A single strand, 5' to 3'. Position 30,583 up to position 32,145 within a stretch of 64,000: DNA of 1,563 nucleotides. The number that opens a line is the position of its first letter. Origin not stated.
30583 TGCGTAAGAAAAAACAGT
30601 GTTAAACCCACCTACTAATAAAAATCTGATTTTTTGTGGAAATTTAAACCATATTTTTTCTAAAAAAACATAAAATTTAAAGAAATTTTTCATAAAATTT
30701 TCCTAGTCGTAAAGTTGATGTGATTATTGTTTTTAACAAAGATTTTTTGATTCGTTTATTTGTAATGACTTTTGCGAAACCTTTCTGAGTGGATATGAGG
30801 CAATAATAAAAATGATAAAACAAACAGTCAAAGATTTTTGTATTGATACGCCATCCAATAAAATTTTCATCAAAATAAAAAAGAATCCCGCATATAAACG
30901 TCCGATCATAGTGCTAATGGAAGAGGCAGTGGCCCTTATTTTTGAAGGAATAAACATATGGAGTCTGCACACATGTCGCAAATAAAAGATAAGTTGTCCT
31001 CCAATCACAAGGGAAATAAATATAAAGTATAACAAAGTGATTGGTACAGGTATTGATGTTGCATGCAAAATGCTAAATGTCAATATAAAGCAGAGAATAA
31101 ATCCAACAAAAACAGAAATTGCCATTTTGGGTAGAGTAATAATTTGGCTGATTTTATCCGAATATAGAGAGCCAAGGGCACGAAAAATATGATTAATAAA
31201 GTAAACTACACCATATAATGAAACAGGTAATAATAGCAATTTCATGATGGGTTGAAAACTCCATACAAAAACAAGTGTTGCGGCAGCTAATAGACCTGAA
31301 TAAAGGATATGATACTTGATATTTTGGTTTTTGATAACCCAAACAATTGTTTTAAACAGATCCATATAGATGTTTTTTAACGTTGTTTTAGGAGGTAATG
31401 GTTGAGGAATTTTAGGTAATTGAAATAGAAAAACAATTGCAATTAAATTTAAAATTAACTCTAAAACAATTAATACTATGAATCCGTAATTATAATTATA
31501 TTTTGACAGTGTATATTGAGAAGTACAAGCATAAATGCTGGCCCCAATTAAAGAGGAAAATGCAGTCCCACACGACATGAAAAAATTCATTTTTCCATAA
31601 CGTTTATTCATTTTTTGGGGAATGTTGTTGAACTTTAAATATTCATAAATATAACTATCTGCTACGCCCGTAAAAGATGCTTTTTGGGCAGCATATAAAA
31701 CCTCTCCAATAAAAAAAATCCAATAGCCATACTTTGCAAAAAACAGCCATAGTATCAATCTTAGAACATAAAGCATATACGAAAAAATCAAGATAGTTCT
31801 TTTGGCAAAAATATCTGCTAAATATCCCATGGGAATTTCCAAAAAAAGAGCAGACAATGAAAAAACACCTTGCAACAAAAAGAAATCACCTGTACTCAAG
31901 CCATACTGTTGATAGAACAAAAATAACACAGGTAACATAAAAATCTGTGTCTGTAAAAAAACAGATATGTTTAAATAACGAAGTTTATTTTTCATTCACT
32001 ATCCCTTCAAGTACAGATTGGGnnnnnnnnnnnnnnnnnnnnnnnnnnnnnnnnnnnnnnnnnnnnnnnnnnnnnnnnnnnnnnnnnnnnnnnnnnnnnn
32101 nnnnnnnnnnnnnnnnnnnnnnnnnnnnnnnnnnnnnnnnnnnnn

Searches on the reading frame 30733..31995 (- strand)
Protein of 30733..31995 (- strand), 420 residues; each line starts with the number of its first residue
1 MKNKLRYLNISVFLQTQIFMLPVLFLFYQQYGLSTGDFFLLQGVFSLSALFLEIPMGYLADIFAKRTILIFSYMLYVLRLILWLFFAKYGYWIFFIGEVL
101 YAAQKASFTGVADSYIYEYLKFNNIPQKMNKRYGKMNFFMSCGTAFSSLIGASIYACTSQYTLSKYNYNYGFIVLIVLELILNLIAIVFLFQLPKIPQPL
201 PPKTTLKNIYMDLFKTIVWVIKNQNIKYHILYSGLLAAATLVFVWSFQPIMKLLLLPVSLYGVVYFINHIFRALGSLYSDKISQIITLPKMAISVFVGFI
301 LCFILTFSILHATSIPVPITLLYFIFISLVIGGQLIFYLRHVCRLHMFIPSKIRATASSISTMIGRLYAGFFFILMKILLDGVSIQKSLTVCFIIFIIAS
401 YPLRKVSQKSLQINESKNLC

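Call 58: search_protein_families(library=pfam, proteins=[window:30733-31995:-], max_evalue=0.001)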
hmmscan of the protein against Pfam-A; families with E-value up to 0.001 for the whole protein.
window:30733-31995:- (420 aa): 1 family
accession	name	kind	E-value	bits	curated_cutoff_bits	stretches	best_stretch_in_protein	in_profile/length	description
PF07690.21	MFS_1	-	2.4e-15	56.8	33.4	1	17-368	11-342/347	Major Facilitator Superfamily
